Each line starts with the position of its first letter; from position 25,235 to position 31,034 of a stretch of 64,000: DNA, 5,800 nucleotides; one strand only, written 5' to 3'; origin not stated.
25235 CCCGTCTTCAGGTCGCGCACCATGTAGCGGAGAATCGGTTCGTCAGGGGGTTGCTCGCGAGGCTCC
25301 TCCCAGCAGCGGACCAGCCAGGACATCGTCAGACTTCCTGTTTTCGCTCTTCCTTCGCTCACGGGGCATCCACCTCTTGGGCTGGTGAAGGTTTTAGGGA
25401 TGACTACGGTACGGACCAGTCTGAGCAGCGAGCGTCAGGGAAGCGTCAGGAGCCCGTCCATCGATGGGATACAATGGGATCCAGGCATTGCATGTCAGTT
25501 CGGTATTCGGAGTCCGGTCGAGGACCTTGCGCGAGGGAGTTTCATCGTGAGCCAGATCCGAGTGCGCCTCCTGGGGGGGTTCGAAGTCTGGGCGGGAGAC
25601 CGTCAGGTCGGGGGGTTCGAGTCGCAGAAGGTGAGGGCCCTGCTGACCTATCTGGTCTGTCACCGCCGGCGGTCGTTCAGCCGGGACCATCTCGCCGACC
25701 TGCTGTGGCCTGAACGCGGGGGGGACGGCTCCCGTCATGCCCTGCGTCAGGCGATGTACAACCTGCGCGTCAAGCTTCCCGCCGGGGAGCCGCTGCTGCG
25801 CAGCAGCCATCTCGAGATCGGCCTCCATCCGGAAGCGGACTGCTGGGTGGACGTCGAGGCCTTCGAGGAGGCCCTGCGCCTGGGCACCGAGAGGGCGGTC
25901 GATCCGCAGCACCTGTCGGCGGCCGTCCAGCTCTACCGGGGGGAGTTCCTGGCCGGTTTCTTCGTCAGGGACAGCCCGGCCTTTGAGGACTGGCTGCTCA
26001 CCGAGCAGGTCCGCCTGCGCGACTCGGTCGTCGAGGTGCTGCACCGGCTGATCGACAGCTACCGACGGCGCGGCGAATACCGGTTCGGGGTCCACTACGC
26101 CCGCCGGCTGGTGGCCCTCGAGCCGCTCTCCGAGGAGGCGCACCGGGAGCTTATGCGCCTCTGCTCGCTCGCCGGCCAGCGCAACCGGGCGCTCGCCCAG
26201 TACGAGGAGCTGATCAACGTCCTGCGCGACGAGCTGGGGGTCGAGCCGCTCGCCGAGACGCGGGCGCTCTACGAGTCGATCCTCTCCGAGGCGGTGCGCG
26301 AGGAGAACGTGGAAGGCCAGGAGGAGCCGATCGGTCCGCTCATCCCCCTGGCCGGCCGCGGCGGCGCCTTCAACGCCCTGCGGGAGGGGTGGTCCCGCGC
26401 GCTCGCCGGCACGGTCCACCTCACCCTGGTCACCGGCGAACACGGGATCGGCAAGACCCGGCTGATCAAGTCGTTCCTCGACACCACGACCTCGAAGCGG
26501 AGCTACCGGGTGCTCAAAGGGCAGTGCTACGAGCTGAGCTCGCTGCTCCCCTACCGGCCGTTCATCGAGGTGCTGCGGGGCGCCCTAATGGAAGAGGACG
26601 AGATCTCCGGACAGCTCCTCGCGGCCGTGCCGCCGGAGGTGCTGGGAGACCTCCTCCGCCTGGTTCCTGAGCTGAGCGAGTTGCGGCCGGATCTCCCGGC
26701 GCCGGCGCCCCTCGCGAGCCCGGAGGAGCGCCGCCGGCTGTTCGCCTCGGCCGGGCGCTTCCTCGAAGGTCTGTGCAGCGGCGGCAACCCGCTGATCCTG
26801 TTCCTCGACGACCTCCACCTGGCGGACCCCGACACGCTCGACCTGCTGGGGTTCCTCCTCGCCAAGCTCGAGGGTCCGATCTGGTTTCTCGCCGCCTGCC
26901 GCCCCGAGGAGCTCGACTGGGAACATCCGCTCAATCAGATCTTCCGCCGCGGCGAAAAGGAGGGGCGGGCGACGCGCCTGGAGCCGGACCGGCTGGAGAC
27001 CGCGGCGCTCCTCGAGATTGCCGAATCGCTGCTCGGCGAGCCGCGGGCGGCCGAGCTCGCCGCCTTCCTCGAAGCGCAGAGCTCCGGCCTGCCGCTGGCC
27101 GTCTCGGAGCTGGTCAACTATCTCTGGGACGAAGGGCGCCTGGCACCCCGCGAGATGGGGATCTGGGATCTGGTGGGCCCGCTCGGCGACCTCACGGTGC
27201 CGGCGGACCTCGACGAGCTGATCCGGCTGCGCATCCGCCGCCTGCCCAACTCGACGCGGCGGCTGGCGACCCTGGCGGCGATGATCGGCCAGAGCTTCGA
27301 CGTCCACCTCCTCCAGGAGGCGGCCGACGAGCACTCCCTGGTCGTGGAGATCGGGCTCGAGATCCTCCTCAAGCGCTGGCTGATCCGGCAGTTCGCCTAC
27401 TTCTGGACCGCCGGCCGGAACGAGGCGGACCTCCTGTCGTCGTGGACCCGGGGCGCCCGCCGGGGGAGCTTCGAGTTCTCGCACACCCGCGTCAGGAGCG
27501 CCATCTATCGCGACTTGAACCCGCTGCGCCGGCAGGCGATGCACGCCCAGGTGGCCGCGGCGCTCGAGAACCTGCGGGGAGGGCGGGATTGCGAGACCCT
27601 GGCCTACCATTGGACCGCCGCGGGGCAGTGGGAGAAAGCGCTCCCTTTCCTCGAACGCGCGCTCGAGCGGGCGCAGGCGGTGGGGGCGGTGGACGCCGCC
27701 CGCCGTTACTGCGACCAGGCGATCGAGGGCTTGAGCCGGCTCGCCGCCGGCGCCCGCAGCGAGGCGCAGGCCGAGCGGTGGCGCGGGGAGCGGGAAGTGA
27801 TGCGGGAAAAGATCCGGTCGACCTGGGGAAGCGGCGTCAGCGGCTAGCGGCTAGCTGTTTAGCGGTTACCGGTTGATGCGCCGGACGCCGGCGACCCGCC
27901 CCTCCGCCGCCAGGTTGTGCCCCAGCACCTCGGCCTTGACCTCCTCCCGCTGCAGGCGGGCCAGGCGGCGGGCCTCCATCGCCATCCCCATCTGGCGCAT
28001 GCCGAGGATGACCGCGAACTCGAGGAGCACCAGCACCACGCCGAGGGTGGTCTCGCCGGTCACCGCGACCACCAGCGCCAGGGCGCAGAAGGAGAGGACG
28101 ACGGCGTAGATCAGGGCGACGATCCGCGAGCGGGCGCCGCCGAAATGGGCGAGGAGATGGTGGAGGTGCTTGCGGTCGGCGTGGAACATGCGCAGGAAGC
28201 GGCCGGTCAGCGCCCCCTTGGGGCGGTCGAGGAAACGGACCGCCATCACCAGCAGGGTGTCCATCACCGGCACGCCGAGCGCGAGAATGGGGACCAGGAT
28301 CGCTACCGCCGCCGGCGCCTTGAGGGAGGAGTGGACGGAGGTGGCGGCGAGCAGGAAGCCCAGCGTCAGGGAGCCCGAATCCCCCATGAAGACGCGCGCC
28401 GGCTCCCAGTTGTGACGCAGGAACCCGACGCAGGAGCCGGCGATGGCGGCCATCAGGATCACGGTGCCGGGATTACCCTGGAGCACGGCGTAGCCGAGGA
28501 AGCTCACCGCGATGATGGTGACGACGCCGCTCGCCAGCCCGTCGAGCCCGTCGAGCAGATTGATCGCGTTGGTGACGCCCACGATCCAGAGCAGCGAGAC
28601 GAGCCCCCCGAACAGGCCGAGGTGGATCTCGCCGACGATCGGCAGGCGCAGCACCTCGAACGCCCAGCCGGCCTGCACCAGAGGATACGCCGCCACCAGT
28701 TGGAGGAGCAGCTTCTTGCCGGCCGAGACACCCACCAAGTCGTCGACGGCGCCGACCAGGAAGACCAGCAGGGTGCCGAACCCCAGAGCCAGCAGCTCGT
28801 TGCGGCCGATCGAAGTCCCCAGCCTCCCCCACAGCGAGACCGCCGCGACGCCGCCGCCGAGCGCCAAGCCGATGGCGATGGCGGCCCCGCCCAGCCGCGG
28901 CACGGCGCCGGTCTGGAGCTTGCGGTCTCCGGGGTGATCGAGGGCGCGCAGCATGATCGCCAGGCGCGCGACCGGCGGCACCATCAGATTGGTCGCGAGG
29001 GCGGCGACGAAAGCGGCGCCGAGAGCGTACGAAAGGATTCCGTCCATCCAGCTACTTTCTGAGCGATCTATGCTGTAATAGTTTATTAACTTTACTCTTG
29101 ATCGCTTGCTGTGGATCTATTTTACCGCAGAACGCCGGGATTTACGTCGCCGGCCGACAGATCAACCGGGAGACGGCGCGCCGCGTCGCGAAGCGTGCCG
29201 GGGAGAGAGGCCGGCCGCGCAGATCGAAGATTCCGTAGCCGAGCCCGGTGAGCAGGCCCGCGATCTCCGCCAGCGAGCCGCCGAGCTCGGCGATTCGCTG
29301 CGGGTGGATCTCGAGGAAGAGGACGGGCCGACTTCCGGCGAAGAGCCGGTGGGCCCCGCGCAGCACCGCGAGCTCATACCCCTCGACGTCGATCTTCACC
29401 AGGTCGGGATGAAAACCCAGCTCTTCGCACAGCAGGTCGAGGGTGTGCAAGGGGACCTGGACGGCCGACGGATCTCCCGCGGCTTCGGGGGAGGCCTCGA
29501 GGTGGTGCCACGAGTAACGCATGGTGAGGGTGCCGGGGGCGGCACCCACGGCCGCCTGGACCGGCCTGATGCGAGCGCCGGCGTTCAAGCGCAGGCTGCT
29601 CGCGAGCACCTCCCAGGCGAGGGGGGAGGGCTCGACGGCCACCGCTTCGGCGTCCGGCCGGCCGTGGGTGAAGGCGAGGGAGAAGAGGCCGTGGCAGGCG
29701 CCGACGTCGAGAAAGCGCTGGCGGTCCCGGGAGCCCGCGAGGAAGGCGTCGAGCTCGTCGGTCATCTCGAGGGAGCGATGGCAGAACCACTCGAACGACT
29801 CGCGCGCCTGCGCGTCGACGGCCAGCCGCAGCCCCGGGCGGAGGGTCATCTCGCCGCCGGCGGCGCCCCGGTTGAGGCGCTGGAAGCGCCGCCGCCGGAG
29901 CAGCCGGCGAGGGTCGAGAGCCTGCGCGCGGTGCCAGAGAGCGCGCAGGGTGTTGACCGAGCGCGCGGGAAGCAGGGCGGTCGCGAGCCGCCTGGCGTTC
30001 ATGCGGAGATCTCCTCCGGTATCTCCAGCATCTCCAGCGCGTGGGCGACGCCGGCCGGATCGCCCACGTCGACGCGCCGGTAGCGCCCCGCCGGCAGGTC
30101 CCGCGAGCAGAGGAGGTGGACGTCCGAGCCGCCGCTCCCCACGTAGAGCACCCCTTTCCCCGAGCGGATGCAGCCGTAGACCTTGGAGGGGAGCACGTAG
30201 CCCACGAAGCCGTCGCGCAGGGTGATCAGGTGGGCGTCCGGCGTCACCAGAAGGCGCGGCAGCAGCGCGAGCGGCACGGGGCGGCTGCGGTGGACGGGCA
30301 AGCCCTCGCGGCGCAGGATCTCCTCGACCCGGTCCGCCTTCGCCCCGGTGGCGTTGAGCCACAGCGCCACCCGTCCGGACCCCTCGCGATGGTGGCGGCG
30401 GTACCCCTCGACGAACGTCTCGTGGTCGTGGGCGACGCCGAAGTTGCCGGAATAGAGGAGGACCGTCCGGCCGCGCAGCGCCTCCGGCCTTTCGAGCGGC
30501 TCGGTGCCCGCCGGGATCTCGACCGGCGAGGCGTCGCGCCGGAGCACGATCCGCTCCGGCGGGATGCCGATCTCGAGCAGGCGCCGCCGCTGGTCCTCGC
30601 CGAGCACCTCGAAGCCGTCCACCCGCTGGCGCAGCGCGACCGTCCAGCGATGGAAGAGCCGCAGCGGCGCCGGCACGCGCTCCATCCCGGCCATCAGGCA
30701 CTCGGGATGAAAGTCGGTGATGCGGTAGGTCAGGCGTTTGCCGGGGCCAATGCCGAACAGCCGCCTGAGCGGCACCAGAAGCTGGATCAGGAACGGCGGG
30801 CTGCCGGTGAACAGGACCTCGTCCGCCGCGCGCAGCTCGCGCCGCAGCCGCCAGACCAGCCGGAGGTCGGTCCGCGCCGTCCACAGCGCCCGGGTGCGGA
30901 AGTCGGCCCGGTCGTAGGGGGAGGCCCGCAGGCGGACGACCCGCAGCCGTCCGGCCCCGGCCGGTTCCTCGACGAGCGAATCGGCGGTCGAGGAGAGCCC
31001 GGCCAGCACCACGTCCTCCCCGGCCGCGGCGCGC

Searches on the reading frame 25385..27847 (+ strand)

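Call 69: search_protein_families(library=pfam, proteins=[window:25385-27847:+], max_evalue=0.001)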
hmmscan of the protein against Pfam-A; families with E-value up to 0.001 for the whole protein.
window:25385-27847:+ (820 aa): 4 families
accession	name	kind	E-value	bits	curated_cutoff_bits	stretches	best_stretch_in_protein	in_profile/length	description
PF03704.23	BTAD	-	1.4e-24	87.5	22.1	1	155-300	1-146/146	Bacterial transcriptional activator domain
PF13191.12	AAA_16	-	1.2e-23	84.9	32.6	1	322-496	2-160/167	AAA ATPase domain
PF00486.34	Trans_reg_C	-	6.6e-08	33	26.2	1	81-133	8-59/77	Transcriptional regulatory protein, C terminal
PF13401.12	AAA_22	-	0.00096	19.9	27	0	346-403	7-60/130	AAA domain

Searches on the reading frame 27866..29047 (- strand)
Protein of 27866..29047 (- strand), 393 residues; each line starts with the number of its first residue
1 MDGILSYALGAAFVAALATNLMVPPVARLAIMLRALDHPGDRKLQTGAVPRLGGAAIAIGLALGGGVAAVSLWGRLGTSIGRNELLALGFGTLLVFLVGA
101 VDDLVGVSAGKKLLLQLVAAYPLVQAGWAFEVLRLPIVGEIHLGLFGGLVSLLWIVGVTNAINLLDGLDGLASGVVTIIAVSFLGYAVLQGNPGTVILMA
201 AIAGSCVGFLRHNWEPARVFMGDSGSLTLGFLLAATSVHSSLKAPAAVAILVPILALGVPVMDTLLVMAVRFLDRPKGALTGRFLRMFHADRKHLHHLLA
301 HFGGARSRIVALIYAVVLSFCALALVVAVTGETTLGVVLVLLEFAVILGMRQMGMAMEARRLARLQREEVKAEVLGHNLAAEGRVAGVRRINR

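Call 69: search_protein_families(library=pfam, proteins=[window:27866-29047:-], max_evalue=0.001)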
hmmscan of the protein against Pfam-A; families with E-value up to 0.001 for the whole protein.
window:27866-29047:- (393 aa): 1 family
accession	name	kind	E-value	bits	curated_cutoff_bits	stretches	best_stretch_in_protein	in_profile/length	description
PF00953.26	Glycos_transf_4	-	7.5e-39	133.7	27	1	86-239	2-158/160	Glycosyl transferase family 4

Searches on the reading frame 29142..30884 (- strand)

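Call 69: search_protein_families(library=pfam, proteins=[window:29142-30884:-], max_evalue=0.001)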
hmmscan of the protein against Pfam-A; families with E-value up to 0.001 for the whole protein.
window:29142-30884:- (580 aa): 1 family
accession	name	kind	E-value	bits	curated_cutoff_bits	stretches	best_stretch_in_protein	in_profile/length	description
PF05050.19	Methyltransf_21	-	1.1e-14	55.4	22.7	1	393-550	1-171/173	Methyltransferase FkbM domain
